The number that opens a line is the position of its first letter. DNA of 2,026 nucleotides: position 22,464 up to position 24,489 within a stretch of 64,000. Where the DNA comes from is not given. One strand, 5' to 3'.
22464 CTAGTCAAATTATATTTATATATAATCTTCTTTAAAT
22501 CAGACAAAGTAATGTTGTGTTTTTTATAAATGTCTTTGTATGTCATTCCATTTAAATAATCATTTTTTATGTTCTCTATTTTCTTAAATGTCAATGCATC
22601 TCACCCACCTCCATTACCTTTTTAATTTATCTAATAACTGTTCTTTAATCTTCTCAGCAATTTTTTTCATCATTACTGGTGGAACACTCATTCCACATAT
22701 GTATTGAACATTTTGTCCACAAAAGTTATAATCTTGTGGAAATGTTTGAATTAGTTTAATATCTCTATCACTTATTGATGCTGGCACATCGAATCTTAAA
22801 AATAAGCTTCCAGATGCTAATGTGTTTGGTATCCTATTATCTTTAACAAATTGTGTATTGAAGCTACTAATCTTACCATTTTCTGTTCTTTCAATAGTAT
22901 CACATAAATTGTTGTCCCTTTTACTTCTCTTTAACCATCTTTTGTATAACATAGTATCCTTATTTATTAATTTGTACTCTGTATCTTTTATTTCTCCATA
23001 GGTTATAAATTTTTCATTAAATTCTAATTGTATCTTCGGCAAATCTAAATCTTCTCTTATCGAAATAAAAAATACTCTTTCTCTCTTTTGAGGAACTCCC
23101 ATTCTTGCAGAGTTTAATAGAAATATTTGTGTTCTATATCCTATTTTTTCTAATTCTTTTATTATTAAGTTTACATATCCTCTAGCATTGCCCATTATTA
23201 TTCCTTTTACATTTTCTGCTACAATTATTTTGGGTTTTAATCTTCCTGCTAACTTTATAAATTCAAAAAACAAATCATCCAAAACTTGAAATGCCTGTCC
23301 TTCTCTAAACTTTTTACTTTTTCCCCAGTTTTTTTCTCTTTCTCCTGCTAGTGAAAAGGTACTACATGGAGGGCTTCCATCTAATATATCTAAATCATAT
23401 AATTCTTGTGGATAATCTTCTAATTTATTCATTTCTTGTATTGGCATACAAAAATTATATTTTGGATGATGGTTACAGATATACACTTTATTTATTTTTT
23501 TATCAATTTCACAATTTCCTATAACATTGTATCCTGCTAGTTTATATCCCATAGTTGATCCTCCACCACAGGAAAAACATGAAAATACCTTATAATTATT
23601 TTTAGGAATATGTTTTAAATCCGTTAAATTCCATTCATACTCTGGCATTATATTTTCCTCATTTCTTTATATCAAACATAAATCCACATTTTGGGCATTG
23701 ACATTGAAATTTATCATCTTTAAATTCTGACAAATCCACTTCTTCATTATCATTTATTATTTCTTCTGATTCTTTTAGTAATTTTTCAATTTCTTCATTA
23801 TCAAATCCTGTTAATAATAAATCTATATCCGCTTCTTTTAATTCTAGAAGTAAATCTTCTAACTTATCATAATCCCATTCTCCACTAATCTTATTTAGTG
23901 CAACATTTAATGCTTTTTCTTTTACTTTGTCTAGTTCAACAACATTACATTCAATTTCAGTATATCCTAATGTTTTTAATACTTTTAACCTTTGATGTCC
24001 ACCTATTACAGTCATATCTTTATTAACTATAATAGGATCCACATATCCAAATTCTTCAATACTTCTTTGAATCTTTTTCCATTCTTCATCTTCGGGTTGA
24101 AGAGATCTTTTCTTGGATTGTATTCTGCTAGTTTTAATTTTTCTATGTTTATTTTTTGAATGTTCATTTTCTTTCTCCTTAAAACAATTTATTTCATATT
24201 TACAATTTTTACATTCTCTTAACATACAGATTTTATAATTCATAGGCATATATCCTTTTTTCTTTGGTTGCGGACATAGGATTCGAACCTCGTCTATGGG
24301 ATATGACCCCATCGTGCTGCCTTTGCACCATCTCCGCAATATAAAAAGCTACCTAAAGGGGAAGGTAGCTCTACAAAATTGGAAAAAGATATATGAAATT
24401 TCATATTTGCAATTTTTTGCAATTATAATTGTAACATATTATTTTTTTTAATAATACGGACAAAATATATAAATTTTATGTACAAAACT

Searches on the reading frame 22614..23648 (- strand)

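Call 34: search_protein_families(library=phrogs, proteins=[window:22614-23648:-], max_evalue=0.00001)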
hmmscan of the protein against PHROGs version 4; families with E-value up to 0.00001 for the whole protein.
window:22614-23648:- (344 aa): 4 families
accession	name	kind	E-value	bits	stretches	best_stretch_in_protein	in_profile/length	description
phrog_116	-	other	3e-69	235.2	1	8-341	197-496/779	DNA methyltransferase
phrog_363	-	other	1.2e-32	114.3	1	6-211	41-228/327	DNA methyltransferase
phrog_36001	-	unknown function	3.9e-32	112.3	1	95-201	460-565/715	-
phrog_5999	-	other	2e-10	41.6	1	20-115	4-97/109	DNA methyltransferase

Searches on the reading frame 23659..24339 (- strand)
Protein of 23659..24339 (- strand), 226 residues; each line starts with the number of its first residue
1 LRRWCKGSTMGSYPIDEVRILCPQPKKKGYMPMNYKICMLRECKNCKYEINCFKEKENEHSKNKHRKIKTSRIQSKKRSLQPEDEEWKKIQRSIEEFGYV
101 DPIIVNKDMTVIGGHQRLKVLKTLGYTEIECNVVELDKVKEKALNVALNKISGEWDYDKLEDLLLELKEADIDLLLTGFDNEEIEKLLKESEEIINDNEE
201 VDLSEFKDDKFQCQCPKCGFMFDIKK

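Call 34: search_protein_families(library=phrogs, proteins=[window:23659-24339:-], max_evalue=0.00001)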
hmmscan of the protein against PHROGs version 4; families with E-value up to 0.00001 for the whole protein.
window:23659-24339:- (226 aa): 17 families
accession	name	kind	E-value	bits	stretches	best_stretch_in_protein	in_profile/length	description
phrog_620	-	DNA, RNA and nucleotide metabolism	1.6e-44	153.6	1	61-223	5-176/217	ParB-like partition protein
phrog_498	-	other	1.1e-41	144.1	1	54-202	24-181/633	DNA methyltransferase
phrog_9353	-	unknown function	5.4e-27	96.2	1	58-208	4-160/245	-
phrog_15396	-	DNA, RNA and nucleotide metabolism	3.1e-22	80.6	1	84-202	24-145/258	ParB-like partition nuclease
phrog_723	-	DNA, RNA and nucleotide metabolism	1.1e-20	75.5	1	85-202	31-156/223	ParB-like partition protein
phrog_8071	-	DNA, RNA and nucleotide metabolism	1.2e-18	68.5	1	66-200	8-140/389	ParB-like partition protein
phrog_940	-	DNA, RNA and nucleotide metabolism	5.7e-16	59.7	1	71-205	12-146/388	nuclease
phrog_12047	-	DNA, RNA and nucleotide metabolism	9.7e-12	46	1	71-142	6-76/301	ParB-like partition nuclease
phrog_930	-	DNA, RNA and nucleotide metabolism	1.1e-11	46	1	83-203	26-148/223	ParB-like partition protein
phrog_18056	-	DNA, RNA and nucleotide metabolism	1.9e-11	44.5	1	84-197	22-125/387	ParB-like partition nuclease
phrog_3264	-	DNA, RNA and nucleotide metabolism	7.5e-11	43.2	1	51-147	35-136/337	ParB-like partition protein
phrog_5475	-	unknown function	7.6e-11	42.4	1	84-166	23-102/458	-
phrog_7405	-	unknown function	2e-08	35.2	1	102-197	64-162/250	-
phrog_4715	-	DNA, RNA and nucleotide metabolism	2.2e-08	34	1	54-141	136-229/630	ParB-like partition protein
phrog_26387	-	DNA, RNA and nucleotide metabolism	9.6e-08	32.7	1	66-171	11-125/252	ParB-like partition nuclease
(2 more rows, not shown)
